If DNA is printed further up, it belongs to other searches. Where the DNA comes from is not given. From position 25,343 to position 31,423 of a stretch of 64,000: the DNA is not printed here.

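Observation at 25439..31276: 1945-aa transglutaminase-like / Upf1-like helicase / Vsr-like nuclease / DUF3320 giant protein inserted in the middle of a polysaccharide locus: candidate single-gene defence (Nhi-like) system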

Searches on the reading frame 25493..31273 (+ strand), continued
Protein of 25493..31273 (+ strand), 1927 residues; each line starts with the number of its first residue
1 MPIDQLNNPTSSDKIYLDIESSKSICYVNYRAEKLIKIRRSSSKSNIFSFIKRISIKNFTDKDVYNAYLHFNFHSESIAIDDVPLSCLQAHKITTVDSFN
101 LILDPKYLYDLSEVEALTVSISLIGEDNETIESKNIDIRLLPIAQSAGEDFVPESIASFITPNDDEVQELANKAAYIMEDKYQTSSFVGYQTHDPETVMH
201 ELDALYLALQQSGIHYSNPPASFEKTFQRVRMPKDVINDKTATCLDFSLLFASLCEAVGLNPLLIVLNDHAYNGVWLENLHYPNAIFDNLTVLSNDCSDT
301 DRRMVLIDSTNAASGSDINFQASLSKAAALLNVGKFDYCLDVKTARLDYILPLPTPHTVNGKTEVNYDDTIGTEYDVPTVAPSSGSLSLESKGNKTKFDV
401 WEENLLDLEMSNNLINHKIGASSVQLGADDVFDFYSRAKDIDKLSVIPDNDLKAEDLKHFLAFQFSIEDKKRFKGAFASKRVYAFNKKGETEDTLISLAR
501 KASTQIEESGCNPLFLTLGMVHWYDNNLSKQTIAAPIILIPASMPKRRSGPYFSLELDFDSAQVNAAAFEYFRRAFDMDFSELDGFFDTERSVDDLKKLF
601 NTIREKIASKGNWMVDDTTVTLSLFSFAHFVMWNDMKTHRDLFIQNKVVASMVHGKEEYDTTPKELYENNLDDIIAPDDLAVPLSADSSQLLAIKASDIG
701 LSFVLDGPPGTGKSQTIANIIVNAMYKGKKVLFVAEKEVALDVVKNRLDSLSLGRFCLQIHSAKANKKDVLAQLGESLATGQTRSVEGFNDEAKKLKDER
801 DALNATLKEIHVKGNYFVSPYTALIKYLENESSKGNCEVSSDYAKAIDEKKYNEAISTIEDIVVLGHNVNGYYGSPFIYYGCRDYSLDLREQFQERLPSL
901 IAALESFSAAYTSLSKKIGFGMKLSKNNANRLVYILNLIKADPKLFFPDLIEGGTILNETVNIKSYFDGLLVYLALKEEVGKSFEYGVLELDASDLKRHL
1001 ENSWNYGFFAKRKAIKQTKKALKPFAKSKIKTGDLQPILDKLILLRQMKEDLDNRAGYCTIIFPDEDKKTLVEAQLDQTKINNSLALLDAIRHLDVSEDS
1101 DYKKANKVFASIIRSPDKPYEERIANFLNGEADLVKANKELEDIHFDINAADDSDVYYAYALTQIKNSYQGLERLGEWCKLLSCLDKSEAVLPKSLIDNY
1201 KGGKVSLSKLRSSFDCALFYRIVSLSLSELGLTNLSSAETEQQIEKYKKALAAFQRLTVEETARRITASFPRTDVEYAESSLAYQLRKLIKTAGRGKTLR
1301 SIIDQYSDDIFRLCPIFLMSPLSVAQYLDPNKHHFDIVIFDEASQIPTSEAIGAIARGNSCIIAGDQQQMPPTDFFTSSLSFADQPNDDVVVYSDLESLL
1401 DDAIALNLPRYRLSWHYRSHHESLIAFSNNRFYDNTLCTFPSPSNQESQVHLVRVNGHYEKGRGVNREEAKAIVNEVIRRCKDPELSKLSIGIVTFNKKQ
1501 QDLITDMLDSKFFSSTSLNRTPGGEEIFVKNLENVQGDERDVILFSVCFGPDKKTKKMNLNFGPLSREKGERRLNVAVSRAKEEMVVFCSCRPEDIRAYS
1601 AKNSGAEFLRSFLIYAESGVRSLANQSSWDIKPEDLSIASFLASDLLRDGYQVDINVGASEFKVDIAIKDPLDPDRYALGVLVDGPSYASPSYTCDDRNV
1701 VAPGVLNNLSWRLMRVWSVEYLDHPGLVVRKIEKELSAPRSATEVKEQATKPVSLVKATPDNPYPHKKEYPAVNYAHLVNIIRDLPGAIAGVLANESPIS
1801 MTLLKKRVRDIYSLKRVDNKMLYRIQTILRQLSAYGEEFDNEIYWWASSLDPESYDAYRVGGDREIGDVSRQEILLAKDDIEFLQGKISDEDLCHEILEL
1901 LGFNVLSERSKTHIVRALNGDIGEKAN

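Call 22: find_related_loci(query=A1, collection=genome_contigs, flank=10000)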
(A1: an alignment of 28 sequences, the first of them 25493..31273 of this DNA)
Query A1 (1927 aa) in genome_contigs; peptide patterns used: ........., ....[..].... (x = any residue, [..] = any of these).
600 stretches matched a pattern (row limit reached: there are more); 566 encode a relative of the query (tblastn E <= 1e-3); the best 80 are kept; 80 distinct loci.
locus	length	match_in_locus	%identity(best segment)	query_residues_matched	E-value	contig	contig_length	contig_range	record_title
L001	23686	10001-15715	38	15-1918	0e+0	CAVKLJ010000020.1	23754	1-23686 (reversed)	Lachnospiraceae bacterium isolate H07689-L1_cleanbin_000018 genome assembly, contig: Spades_H07689-L1_contig_1170, whole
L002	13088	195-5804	33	44-1906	0e+0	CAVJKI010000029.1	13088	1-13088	Sodaliphilus sp. isolate H07677-L1_cleanbin_000016 genome assembly, contig: Spades_H07677-L1_contig_2798, whole genome s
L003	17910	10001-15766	32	31-1908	0e+0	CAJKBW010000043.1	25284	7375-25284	MAG TPA_asm: uncultured Ruminococcaceae bacterium isolate ERR1600664-bin.7 genome assembly, contig: NODE_2204_length_252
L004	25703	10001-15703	36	14-1917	0e+0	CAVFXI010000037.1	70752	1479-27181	Gemmiger formicilis isolate H07606-L1_cleanbin_000041 genome assembly, contig: Spades_H07606-L1_contig_202, whole genome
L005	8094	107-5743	32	44-1904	0e+0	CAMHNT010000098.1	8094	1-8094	MAG: uncultured Clostridia bacterium isolate SRR11784288_bin.19_metaWRAP_v1.3_MAG genome assembly, contig: ERZ12202745.4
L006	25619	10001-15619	33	28-1904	0e+0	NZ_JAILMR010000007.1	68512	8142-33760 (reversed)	MAG: Ruminococcus sp. isolate RUI259 k141_15496673_flag=0_multi=25.9927_len=68512, whole genome shotgun sequence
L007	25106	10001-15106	33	28-1738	0e+0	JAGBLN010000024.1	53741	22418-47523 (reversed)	MAG: Lachnospiraceae bacterium isolate RGIG9225 Water_deer_Rumen-2__c174361, whole genome shotgun sequence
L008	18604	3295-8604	32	96-1919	0e+0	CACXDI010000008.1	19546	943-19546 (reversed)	MAG: uncultured Ruminococcus sp. isolate RUG11149 genome assembly, contig: RUG11149_asm_8, whole genome shotgun sequence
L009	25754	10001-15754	32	43-1919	0e+0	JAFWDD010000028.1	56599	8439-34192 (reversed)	MAG: Bacillota bacterium isolate RGIG5631 Sheep_Duodenum-3__c239046, whole genome shotgun sequence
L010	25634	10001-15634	31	44-1903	0e+0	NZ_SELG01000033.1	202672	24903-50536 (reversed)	Apibacter muscae strain G8 NODE_5_length_202672_cov_171.126908, whole genome shotgun sequence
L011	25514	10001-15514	31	85-1903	0e+0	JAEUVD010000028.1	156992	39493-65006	MAG: Chitinophagaceae bacterium isolate new MAG-372 k141_2670451, whole genome shotgun sequence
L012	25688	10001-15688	30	44-1903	0e+0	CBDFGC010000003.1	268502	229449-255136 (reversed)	MAG: Chitinophagaceae bacterium isolate 413e2669-0194-4754-a649-15a072f65956 genome assembly, contig: contig_3, whole ge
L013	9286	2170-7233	32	51-1749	0e+0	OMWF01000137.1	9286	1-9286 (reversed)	uncultured actinobacterium isolate RUG033 genome assembly, contig: k87_14701809, whole genome shotgun sequence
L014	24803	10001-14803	31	99-1724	0e+0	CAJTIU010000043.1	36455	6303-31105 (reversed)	Lachnospiraceae bacterium isolate C64_1 genome assembly, contig: MGBC000228.43, whole genome shotgun sequence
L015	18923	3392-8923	32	102-1903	0e+0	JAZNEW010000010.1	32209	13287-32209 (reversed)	MAG: Candidatus Egerieisoma sp. isolate T1900044717_TS20190183.MAGScoT_cleanbin_000013 SGB_1888_k141_1627181, whole geno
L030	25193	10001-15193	30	46-1749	0e+0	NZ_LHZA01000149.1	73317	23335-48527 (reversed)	Acetobacter cerevisiae strain LMG 1625 LMG1625_36, whole genome shotgun sequence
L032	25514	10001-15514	30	85-1903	0e+0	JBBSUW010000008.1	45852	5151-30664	MAG: Flavobacteriales bacterium isolate SVL2_sbin.58 SVL2_sbin.58_k141_1044680_length_45852_cov_10.0000, whole genome sh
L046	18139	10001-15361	33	98-1903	0e+0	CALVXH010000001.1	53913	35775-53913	MAG: uncultured Bacilli bacterium isolate BRZ_SL__bin15 genome assembly, contig: BRZ_SL__NODE_763_length_53913_cov_5.907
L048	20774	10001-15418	34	102-1919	0e+0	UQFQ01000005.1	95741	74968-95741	uncultured Mollicutes bacterium isolate UMGS238 genome assembly, contig: NODE_91_length_95741_cov_6.850051, whole genome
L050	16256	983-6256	42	82-1904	5e-139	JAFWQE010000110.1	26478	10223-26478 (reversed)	MAG: Prevotella sp. isolate RGIG5970 Sheep_Omasum-2__c483620, whole genome shotgun sequence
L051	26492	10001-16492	38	12-1927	2e-138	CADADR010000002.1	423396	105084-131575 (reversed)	MAG: uncultured Bacteroidia bacterium isolate RUG13196 genome assembly, contig: RUG13196_asm_2, whole genome shotgun seq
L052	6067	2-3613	38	707-1903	1e-139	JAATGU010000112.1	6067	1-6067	MAG: Bacteroidales bacterium isolate bin_67 k141_9957400, whole genome shotgun sequence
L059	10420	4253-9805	32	44-1903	0e+0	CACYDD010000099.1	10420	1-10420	MAG: uncultured Ruminococcus sp. isolate RUG11831 genome assembly, contig: RUG11831_asm_99, whole genome shotgun sequenc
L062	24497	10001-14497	33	396-1904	0e+0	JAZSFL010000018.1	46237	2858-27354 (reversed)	MAG: Ruminiclostridium sp. isolate T1900044581_TS20190047.MAGScoT_cleanbin_000052 SGB_573_k141_1629277, whole genome sho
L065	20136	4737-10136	32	90-1903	0e+0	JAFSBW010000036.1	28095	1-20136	MAG: Oscillospiraceae bacterium isolate RGIG3001 Goat_Rectum-3__c402239, whole genome shotgun sequence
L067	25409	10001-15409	37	94-1904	2e-127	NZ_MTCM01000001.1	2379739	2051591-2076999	Sphingobacterium sp. CZ-UAM QB.A_0, whole genome shotgun sequence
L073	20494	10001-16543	36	44-1904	2e-126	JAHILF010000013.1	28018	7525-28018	MAG: Proteobacteria bacterium isolate KR13_N2.mb.116 KR13_N2.mb.116_k141_9879, whole genome shotgun sequence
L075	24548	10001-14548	42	111-1736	3e-120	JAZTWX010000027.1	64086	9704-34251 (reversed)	MAG: Bacteroidaceae bacterium isolate T1900045332_YK20190021.MAGScoT_cleanbin_000002 SGB_6537_k141_1498555, whole genome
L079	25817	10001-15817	29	17-1919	0e+0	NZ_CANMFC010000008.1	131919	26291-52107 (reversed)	Uncultured Kushneria sp. isolate 4-2069.fasta NODE_8, whole genome shotgun sequence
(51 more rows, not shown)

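Call 23: find_encoding_contigs(protein=P0001, flank=10000, max_places=4)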
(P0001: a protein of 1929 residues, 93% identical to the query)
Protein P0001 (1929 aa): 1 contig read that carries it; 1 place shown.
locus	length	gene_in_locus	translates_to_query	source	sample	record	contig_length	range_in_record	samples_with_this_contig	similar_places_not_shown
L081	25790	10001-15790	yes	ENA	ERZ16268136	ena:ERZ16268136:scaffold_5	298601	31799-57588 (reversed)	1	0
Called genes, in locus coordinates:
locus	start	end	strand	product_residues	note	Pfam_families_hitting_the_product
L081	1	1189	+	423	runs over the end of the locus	-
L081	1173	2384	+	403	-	-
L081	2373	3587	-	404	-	PF00534:Glycos_transf_1, PF13692:Glyco_trans_1_4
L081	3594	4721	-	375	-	PF02350:Epimerase_2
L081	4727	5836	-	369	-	PF01370:Epimerase, PF04321:RmlD_sub_bind (faint), PF07993:NAD_binding_4 (faint), PF16363:GDP_Man_Dehyd (faint), PF02719:Polysacc_synt_2 (weak), PF14667:Polysacc_synt_C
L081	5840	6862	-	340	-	PF01073:3Beta_HSD, PF01370:Epimerase, PF02719:Polysacc_synt_2, PF04321:RmlD_sub_bind (weak), PF05368:NmrA, PF16363:GDP_Man_Dehyd, PF13460:NAD_binding_10, PF08485:Polysacc_syn_2C, +1 more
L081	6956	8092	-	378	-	-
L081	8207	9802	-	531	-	PF01943:Polysacc_synt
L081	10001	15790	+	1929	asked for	PF13195:DUF4011, PF13086:AAA_11 (weak), PF13087:AAA_12, PF18741:MTES_1575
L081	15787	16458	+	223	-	PF02397:Bac_transf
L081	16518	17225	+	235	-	PF00300:His_Phos_1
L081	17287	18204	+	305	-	-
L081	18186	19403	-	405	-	PF01545:Cation_efflux, PF16916:ZT_dimer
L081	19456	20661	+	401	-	PF03721:UDPG_MGDP_dh_N, PF00984:UDPG_MGDP_dh, PF03720:UDPG_MGDP_dh_C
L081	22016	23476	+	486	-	PF04326:SLFN_AlbA_2, PF13749:HATPase_c_4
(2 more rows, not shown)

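Call 25: find_encoding_contigs(protein=P0002, flank=10000, max_places=3)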
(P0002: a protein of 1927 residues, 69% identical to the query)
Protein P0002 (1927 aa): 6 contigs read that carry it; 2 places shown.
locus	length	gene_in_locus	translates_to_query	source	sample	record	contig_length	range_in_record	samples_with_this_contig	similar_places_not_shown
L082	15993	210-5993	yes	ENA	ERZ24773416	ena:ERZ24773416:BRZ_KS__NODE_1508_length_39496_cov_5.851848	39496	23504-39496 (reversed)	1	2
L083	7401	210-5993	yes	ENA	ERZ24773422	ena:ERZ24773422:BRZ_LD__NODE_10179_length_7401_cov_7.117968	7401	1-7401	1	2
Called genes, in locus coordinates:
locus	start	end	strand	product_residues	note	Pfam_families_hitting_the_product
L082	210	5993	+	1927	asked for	PF13195:DUF4011, PF13086:AAA_11 (weak), PF13087:AAA_12, PF18741:MTES_1575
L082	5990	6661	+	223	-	PF02397:Bac_transf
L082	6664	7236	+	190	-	PF14602:Hexapep_2 (faint), PF00132:Hexapep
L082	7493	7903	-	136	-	-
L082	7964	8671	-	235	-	-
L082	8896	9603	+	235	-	PF00300:His_Phos_1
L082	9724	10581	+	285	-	-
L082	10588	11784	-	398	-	PF01545:Cation_efflux, PF16916:ZT_dimer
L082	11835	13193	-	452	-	PF04326:SLFN_AlbA_2, PF12802:MarR_2 (weak), PF13412:HTH_24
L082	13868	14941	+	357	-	-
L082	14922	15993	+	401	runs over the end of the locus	PF04932:Wzy_C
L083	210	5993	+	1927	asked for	PF13195:DUF4011, PF13086:AAA_11 (weak), PF13087:AAA_12, PF18741:MTES_1575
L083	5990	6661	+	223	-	PF02397:Bac_transf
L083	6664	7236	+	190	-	PF14602:Hexapep_2 (faint), PF00132:Hexapep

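Call 26: find_encoding_contigs(protein=P0005, flank=10000, max_places=2)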
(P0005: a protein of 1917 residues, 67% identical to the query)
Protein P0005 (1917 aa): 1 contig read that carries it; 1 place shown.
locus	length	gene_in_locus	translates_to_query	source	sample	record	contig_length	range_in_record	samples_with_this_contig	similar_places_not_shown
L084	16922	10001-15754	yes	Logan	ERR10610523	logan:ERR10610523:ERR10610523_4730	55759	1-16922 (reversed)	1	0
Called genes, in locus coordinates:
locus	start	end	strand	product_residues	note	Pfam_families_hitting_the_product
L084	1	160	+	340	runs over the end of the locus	PF01073:3Beta_HSD, PF01370:Epimerase, PF02719:Polysacc_synt_2, PF04321:RmlD_sub_bind (weak), PF05368:NmrA, PF16363:GDP_Man_Dehyd, PF13460:NAD_binding_10, PF08485:Polysacc_syn_2C, +1 more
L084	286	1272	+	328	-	PF01370:Epimerase, PF02719:Polysacc_synt_2 (faint), PF14667:Polysacc_synt_C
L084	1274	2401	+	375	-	PF02350:Epimerase_2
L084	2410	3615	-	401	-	PF00534:Glycos_transf_1, PF13692:Glyco_trans_1_4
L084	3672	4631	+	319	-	PF01073:3Beta_HSD, PF01370:Epimerase, PF02719:Polysacc_synt_2, PF04321:RmlD_sub_bind, PF16363:GDP_Man_Dehyd, PF07993:NAD_binding_4 (weak)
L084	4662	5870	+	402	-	PF01210:NAD_Gly3P_dh_N (weak), PF03721:UDPG_MGDP_dh_N, PF00984:UDPG_MGDP_dh, PF03720:UDPG_MGDP_dh_C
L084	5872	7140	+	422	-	-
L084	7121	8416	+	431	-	PF04932:Wzy_C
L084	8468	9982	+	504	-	PF01943:Polysacc_synt, PF13440:Polysacc_synt_3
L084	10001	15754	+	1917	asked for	PF13195:DUF4011, PF13086:AAA_11 (weak), PF13087:AAA_12, PF18741:MTES_1575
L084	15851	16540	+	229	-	PF01048:PNP_UDP_1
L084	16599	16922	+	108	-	?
